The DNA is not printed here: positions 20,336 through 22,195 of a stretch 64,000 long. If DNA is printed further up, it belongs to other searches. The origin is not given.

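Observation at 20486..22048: SGNH fold split by an inserted TPR array (first paralog)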

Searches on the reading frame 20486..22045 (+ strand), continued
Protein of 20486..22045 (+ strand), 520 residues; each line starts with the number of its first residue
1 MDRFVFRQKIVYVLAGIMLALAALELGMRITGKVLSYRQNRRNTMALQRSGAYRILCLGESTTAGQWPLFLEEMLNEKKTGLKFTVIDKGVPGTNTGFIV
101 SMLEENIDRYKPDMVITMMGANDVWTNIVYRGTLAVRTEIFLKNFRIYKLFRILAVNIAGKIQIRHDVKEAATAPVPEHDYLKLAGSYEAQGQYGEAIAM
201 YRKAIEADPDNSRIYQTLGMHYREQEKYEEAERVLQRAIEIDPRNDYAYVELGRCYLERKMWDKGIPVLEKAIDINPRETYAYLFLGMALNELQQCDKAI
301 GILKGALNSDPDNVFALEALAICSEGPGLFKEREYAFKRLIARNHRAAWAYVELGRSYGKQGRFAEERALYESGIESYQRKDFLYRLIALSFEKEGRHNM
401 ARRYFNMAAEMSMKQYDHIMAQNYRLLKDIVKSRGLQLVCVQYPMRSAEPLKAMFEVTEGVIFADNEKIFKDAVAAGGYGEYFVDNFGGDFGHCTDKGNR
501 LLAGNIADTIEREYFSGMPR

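Call 7: search_solved_structures(query=window:20486-22045:+, max_evalue=1, show_alignments=2)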
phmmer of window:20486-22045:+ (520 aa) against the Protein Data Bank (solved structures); distinct sequences matched with E-value up to 1: 257 (the best 60 are shown).
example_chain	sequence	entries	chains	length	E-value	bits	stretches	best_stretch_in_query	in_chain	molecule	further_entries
9qhb_A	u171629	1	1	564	2.3e-105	356.8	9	183-289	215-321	Engineered tetratricopeptide repeat protein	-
8bu0_A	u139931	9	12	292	4.3e-56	194.3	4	183-289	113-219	Consensus tetratricopeptide repeat protein | Crystal structure of an 8-repeat consensus TPR superhelix with Zinc. | Monomer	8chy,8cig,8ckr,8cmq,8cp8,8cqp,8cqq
9qhc_A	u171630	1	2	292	1.3e-52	182.8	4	183-289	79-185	Engineered tetratricopeptide repeat protein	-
9gzg_A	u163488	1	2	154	3.5e-22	82.4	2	183-256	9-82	Engineered CTPR protein with glutamic acids for conductivity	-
7obi_A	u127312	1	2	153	5.8e-22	81.7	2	184-256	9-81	CTPR-rv4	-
7yeh_B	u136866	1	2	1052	2.2e-21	79.8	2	180-374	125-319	UDP-N-acetylglucosamine--peptide N-acetylglucosaminyltransferase 110 kDa subunit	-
7yea_A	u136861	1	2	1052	2.2e-21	79.8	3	180-374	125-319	UDP-N-acetylglucosamine--peptide N-acetylglucosaminyltransferase 110 kDa subunit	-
7ntf_A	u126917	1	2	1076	3.8e-21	79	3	180-374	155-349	Isoform 1 of UDP-N-acetylglucosamine--peptide N-acetylglucosaminyltransferase 110 kDa subu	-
1w3b_A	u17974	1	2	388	2e-19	73.3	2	180-374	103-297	UDP-N-ACETYLGLUCOSAMINE--PEPTIDE N-ACETYLGLUCOSAMINYLTRANSFERASE 110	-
2fo7_A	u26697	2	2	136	2.1e-19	73.3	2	183-258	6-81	SYNTHETIC CONSENSUS TPR PROTEIN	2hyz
8ch0_A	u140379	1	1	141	2.1e-19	73.3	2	182-258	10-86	Consensus tetratricopeptide repeat protein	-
6eou_A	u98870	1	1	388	2.6e-19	72.9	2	180-374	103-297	UDP-N-acetylglucosamine--peptide N-acetylglucosaminyltransferase 110 kDa subunit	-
6xt9_D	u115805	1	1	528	2.7e-18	69.6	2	154-319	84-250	Bardet-Biedl syndrome 4 protein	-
1na0_A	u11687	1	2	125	6.5e-17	65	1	182-289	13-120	designed protein CTPR3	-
7y4i_A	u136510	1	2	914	1.2e-16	64.2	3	187-314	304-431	Probable UDP-N-acetylglucosamine--peptide N-acetylglucosaminyltransferase SPINDLY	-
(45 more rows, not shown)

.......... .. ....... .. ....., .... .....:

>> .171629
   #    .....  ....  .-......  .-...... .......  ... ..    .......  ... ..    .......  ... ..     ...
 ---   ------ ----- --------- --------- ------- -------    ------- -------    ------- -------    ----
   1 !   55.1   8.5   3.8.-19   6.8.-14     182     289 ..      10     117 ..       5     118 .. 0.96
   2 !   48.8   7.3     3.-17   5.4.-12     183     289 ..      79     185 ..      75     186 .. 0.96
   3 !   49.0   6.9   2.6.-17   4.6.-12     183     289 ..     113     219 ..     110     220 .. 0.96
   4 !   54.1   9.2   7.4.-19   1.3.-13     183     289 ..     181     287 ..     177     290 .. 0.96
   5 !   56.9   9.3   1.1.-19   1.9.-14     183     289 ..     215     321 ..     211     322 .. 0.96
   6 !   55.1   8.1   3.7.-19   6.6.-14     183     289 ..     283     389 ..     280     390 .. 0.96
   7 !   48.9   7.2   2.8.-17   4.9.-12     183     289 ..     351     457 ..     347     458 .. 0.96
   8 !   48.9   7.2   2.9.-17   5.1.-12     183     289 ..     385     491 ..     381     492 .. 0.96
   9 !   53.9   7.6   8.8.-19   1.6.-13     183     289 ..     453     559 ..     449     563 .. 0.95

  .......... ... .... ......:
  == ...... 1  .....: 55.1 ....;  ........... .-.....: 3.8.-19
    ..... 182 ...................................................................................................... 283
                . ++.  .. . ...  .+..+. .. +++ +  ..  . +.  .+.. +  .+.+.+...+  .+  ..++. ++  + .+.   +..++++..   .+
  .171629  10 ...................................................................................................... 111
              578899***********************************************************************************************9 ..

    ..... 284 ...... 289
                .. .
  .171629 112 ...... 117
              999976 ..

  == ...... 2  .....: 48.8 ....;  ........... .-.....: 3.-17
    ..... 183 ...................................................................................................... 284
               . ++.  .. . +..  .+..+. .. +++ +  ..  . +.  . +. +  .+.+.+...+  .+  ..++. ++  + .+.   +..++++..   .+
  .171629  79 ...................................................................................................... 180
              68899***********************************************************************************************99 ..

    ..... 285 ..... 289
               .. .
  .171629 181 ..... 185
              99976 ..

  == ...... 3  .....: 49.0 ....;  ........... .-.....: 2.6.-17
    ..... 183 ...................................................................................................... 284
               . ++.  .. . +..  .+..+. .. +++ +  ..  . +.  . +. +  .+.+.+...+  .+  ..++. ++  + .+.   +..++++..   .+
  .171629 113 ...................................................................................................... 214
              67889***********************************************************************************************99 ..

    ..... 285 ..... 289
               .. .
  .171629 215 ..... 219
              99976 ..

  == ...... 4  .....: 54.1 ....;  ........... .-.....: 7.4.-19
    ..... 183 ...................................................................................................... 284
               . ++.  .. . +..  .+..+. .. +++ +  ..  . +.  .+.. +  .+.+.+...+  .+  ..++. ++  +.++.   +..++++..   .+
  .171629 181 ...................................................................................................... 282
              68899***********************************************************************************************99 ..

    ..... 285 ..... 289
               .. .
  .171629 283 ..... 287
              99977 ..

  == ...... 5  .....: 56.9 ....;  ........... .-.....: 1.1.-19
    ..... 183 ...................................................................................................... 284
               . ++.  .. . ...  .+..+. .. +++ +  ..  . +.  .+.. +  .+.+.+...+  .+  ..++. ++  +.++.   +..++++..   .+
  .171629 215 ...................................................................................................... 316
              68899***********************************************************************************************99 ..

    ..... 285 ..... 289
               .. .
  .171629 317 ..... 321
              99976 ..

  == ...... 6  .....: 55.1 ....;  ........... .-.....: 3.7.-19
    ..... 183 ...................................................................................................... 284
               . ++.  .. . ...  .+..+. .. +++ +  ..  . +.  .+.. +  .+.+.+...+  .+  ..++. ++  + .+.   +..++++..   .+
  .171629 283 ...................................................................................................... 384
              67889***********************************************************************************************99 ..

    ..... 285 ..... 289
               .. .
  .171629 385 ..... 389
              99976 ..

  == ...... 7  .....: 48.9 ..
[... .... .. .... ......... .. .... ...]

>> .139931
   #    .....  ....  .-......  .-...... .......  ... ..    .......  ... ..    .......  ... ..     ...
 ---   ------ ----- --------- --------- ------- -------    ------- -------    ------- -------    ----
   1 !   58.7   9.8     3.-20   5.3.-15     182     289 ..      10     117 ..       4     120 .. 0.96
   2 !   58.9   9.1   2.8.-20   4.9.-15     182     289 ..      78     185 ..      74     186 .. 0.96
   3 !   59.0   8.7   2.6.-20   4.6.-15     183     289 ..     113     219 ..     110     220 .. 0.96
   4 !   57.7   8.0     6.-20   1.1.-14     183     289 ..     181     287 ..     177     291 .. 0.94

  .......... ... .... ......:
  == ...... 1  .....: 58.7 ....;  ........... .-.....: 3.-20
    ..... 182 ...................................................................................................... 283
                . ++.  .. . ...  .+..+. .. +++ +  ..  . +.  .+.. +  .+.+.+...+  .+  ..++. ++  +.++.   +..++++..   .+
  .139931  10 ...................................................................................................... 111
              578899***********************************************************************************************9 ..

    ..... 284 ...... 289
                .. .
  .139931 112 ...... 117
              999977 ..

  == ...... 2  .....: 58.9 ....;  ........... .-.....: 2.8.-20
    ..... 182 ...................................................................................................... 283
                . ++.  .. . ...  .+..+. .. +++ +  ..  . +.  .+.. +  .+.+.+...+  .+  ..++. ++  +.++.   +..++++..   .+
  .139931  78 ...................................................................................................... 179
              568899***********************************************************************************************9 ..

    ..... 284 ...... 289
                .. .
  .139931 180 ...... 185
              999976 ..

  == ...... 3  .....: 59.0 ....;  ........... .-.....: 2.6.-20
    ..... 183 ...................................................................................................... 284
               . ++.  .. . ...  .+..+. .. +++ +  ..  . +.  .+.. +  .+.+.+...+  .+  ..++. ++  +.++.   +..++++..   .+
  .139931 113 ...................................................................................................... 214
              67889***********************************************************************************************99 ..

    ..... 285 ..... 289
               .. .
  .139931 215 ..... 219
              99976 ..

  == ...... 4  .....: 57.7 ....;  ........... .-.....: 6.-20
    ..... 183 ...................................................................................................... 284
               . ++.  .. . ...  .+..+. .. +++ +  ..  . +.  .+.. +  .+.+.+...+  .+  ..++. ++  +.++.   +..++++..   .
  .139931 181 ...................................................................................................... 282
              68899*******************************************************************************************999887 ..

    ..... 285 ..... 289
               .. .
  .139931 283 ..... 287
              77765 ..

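Call 16: find_encoding_contigs(protein=P0011, flank=8000, max_places=2)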
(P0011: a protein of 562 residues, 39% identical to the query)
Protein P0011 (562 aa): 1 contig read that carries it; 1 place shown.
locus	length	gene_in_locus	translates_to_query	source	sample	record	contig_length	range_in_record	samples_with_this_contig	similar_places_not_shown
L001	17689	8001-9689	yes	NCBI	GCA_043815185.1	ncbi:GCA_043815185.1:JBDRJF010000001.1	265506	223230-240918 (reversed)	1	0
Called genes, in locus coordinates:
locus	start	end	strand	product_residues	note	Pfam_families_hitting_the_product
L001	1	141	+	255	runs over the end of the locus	PF01487:DHquinase_I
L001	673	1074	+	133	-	-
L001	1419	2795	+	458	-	PF02310:B12-binding, PF04055:Radical_SAM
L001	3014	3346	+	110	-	-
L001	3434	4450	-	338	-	PF01728:FtsJ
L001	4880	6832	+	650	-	PF13522:GATase_6, PF13537:GATase_7, PF00733:Asn_synthase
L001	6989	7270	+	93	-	-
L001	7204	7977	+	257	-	PF13472:Lipase_GDSL_2 (faint)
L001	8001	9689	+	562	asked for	PF25182:NonGDSL (weak), PF00657:Lipase_GDSL (weak), PF13472:Lipase_GDSL_2, PF13432:TPR_16 (weak), PF14559:TPR_19 (weak), PF23914:TPR_CcmH_CycH (weak), PF00515:TPR_1 (weak), PF07719:TPR_2 (weak), +35 more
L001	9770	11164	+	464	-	PF25182:NonGDSL, PF13472:Lipase_GDSL_2, PF23914:TPR_CcmH_CycH, PF00515:TPR_1, PF07719:TPR_2, PF13181:TPR_8, PF14559:TPR_19, PF00515:TPR_1, +30 more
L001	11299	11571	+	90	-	-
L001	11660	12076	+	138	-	-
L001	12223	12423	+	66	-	-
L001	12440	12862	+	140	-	-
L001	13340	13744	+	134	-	-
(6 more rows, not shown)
